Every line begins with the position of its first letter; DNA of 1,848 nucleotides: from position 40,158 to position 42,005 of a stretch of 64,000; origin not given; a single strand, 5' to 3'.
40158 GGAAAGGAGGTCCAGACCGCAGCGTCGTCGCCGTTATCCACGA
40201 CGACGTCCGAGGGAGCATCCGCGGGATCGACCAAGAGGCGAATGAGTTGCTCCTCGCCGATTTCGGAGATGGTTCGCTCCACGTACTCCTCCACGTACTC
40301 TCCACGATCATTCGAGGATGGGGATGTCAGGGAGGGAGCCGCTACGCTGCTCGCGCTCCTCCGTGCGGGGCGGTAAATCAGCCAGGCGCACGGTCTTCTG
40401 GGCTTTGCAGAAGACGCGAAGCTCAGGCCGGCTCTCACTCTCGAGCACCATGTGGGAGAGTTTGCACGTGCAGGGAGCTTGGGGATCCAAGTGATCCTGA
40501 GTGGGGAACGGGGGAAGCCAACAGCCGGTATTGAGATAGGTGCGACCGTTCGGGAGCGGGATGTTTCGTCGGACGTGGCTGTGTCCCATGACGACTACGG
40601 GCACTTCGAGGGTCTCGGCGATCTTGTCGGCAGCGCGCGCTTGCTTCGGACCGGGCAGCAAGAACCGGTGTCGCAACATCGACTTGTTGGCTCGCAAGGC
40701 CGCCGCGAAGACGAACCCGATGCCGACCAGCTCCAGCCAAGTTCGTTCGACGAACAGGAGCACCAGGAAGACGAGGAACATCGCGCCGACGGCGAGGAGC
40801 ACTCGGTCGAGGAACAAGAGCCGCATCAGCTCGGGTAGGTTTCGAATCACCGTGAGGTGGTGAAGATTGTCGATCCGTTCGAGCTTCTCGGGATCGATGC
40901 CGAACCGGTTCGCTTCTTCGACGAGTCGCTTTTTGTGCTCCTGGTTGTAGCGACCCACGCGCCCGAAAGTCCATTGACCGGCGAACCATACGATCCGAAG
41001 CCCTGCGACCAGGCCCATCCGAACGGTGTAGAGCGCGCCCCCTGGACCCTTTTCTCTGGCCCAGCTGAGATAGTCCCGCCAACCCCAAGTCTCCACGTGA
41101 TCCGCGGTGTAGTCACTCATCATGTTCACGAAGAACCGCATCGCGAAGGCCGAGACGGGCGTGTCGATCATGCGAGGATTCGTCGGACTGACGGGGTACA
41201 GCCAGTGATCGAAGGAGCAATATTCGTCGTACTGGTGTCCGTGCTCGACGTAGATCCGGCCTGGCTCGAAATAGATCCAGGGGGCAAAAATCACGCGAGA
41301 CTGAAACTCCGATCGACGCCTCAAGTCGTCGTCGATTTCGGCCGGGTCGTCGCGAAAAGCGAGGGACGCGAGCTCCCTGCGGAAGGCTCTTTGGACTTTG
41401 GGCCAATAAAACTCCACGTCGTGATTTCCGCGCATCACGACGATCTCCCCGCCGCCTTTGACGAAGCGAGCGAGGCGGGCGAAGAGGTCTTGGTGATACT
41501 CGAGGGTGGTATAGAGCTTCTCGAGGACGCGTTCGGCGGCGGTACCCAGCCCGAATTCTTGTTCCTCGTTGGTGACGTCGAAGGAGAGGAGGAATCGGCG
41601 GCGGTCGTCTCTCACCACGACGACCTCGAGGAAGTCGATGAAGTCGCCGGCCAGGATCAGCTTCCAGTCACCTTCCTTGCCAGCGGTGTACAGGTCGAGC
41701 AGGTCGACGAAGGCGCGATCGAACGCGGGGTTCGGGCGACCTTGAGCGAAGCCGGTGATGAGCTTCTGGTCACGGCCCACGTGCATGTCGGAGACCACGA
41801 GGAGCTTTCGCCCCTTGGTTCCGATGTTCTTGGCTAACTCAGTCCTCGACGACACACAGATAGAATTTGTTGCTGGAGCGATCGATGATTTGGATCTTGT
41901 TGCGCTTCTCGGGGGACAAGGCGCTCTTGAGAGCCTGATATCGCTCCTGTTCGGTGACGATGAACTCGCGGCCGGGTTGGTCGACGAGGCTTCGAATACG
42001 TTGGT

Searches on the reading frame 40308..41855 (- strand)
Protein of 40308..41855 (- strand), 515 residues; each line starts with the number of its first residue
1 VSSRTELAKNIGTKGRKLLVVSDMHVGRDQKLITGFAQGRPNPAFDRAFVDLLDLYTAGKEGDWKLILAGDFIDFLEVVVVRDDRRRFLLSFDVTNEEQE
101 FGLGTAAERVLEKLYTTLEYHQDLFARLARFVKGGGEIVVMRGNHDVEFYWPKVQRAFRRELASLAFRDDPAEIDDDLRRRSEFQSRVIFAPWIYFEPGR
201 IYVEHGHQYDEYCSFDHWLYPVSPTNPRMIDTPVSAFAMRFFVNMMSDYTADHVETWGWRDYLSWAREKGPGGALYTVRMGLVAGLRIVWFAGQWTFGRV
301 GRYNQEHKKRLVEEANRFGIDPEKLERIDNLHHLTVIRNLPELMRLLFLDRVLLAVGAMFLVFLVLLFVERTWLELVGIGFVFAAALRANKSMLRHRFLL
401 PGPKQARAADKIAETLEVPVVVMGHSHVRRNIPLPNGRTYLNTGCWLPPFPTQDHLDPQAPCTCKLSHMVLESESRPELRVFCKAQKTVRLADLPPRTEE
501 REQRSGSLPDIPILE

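Call 62: search_protein_families(library=pfam, proteins=[window:40308-41855:-], max_evalue=0.001)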
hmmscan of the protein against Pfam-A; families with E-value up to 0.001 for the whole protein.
window:40308-41855:- (515 aa): 1 family
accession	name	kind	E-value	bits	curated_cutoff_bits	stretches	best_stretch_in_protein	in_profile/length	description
PF00149.33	Metallophos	-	6.4e-08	33.7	21.5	1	17-220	2-118/191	Calcineurin-like phosphoesterase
